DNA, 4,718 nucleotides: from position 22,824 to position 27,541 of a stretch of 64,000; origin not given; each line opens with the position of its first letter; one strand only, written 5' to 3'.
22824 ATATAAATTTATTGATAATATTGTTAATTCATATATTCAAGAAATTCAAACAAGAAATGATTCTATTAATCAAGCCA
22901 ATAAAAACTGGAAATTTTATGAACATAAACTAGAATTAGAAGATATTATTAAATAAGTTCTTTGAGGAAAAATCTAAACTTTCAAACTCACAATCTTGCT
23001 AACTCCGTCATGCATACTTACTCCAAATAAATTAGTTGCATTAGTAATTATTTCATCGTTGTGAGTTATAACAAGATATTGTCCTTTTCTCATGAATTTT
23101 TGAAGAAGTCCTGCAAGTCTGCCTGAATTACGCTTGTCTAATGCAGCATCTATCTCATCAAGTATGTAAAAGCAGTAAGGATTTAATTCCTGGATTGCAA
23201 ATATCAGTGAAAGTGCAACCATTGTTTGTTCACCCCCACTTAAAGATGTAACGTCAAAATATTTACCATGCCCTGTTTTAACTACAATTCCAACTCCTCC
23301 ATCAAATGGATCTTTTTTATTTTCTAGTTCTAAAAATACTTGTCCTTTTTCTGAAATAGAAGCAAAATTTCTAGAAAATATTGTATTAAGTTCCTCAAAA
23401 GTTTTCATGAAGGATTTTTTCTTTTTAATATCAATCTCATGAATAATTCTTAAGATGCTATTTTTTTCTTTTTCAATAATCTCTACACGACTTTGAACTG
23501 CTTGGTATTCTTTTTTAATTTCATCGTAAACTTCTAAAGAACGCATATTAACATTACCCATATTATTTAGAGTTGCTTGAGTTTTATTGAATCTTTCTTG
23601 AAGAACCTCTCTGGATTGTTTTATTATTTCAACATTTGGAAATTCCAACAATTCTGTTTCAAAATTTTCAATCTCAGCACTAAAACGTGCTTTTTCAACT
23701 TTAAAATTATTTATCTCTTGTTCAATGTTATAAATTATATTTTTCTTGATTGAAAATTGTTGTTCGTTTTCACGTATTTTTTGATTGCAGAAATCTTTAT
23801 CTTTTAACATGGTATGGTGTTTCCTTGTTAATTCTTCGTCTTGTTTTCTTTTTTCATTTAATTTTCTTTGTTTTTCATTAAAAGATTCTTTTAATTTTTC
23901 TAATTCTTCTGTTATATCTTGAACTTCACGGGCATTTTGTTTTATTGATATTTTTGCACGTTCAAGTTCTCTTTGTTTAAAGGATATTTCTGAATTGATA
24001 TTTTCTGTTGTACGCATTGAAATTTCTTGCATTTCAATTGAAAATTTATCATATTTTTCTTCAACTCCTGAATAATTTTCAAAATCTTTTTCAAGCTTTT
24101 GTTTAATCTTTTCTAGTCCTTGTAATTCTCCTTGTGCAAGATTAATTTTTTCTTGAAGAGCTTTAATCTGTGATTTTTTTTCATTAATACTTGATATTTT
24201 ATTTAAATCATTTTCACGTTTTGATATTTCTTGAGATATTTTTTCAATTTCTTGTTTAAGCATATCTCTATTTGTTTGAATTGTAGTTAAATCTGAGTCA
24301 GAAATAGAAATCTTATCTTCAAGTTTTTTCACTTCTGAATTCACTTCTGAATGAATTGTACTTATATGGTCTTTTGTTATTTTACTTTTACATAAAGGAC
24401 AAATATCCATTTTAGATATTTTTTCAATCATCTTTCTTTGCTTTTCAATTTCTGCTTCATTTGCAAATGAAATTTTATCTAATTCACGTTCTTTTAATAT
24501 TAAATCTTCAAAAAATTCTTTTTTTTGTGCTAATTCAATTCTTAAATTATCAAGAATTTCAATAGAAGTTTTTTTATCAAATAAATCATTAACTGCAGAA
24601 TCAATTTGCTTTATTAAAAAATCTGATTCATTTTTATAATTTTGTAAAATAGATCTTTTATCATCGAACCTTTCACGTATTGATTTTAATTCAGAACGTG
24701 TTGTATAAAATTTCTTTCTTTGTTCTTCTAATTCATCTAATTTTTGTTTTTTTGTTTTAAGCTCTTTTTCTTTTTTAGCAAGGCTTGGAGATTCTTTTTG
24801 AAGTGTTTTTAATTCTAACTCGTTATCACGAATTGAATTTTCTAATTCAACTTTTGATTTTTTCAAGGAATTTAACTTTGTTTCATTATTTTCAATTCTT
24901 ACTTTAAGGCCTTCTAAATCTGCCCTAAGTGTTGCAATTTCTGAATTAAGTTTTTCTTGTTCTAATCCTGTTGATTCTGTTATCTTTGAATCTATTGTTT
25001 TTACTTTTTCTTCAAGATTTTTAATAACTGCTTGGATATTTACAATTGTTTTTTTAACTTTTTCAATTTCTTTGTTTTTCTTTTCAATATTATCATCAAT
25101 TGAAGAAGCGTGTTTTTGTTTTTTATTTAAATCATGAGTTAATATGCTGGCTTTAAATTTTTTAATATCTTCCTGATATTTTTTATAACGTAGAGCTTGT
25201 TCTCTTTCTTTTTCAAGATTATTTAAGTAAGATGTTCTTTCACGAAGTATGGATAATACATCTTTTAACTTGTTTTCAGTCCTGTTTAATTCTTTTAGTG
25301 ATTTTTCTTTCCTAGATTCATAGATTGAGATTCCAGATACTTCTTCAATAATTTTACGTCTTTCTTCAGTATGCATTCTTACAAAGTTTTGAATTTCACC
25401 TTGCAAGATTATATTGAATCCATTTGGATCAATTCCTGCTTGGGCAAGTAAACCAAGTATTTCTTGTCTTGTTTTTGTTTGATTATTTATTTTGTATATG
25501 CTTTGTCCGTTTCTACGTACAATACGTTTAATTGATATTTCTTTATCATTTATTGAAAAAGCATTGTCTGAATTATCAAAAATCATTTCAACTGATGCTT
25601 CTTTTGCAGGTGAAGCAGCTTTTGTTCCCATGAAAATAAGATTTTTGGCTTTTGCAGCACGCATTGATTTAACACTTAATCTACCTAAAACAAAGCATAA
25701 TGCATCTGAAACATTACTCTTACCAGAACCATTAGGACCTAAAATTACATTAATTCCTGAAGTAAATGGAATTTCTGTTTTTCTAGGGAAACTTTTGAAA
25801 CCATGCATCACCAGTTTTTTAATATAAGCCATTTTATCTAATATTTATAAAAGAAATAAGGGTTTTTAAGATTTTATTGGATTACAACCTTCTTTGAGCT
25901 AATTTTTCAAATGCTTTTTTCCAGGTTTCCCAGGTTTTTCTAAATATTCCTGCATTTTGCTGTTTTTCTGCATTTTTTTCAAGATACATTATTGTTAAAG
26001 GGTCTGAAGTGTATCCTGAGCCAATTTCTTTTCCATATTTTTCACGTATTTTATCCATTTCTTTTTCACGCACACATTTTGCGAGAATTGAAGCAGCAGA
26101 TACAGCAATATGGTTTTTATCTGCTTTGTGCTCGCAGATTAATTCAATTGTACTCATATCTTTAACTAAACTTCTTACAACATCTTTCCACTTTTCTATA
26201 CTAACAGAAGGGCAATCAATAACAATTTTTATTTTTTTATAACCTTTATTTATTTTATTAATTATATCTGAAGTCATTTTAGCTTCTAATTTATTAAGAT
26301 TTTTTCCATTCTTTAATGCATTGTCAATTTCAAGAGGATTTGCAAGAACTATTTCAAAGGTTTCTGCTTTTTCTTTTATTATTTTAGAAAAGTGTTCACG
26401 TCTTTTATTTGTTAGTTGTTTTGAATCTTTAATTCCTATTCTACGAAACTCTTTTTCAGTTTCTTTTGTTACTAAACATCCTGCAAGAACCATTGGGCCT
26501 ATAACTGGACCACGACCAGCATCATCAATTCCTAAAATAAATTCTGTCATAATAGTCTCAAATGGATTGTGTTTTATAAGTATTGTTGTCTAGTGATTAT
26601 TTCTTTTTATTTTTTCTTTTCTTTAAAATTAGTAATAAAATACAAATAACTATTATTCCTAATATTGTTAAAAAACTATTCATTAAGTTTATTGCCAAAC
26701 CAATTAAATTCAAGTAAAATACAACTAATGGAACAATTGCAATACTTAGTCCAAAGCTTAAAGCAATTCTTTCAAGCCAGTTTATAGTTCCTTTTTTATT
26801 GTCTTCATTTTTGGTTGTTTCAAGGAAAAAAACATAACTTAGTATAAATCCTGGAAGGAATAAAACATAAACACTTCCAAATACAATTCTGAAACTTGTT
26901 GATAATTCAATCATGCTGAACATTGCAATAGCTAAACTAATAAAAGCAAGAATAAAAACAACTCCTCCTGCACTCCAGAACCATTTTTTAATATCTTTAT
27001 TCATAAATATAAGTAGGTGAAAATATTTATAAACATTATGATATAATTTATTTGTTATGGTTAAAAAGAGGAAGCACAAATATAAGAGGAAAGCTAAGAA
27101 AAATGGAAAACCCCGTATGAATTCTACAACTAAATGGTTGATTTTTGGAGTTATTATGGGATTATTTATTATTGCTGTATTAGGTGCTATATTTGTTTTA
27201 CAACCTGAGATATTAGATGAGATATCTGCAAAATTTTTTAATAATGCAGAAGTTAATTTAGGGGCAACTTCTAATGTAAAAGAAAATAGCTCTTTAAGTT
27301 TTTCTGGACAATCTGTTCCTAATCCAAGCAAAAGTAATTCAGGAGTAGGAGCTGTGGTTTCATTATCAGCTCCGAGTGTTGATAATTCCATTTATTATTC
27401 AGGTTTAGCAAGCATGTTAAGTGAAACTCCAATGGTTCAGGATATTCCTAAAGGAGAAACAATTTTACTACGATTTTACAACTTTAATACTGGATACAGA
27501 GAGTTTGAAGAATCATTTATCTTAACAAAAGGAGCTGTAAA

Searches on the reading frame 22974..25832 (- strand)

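Call 7: search_protein_families(library=ncbifam, max_evalue=1, proteins=[window:22974-25832:-])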
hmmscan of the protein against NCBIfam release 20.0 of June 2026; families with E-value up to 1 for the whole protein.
window:22974-25832:- (952 aa): 30 families (the best 25 are shown)
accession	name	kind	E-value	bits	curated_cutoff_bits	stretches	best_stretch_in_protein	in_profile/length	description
TIGR02169.1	SMC_prok_A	equivalog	1.4e-158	529.7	729.4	2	3-475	1-464/1165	chromosome segregation protein SMC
TIGR02168.1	SMC_prok_B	equivalog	3.2e-156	522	567.35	2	3-471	1-471/1181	chromosome segregation protein SMC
NF003034.1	PRK03918.1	equivalog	1.3e-37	129.3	700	1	4-947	3-875/878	DNA double-strand break repair ATPase Rad50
NF045487.1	ASRP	equivalog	4.7e-37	127.8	300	4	17-318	6-270/593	archaea-specific SMC-related protein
NF041034.1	Rad50_Sulf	equivalog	2.9e-26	91.6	1000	1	4-936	3-855/872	DNA double-strand break repair ATPase Rad50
NF002572.0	PRK02224.1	equivalog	1.2e-24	86.7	1087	2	4-763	3-722/888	DNA double-strand break repair ATPase Rad50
NF002244.0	PRK01156.1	equivalog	3.5e-20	71.7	847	2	4-670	3-650/895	DNA double-strand break repair ATPase Rad50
NF041035.1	Rad50_Halo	equivalog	6.1e-20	71.2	1000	2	5-799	4-752/883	DNA double-strand break repair ATPase Rad50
NF045780.1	TrlF_fam_ATP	equivalog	6.1e-15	55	350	2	6-476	297-768/944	TrlF family AAA-like ATPase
NF053563.1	Rkd4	equivalog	2.8e-13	48.9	860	2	459-885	294-721/747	arcadin-4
TIGR00618.1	sbcc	subfamily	2.7e-11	42.2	478.5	2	5-282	4-289/1043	exonuclease subunit SbcC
TIGR00634.1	recN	equivalog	1.8e-10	40.4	407.85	2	864-938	441-515/563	DNA repair protein RecN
NF010068.0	PRK13548.1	equivalog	1.1e-06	27.9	261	2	861-922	135-198/261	heme ABC transporter ATP-binding protein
TIGR00611.2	recf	equivalog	1.5e-06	27.6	172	2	4-163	1-139/339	DNA replication/repair protein RecF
TIGR04523.1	Mplasa_alph_rch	subfamily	7.4e-06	24.2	270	4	291-471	427-607/745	helix-rich protein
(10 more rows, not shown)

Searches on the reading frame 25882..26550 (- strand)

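Call 16: search_protein_families(library=pfam, max_evalue=0.01, proteins=[window:25882-26550:-])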
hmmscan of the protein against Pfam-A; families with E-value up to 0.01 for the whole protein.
window:25882-26550:- (222 aa): 1 family
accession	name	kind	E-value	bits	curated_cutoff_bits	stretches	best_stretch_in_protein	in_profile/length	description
PF01351.25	RNase_HII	-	4.2e-44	151.3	25.8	1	6-209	1-198/199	Ribonuclease HII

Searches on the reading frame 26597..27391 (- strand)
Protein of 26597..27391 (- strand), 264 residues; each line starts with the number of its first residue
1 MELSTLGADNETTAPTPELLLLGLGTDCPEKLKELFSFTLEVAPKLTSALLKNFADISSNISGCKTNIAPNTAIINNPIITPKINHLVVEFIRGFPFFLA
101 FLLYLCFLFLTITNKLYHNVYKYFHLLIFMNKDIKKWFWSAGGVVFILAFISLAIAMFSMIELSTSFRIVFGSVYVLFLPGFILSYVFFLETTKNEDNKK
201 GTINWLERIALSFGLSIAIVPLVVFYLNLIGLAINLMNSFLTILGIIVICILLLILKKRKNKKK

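Call 16: search_protein_families(library=pfam, max_evalue=0.01, proteins=[window:26597-27391:-])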
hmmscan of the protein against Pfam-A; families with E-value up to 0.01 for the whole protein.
window:26597-27391:- (264 aa): 1 family
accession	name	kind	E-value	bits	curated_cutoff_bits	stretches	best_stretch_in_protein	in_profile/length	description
PF07760.16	DUF1616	-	3.2e-19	69.7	31.6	1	149-257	4-116/307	Protein of unknown function (DUF1616)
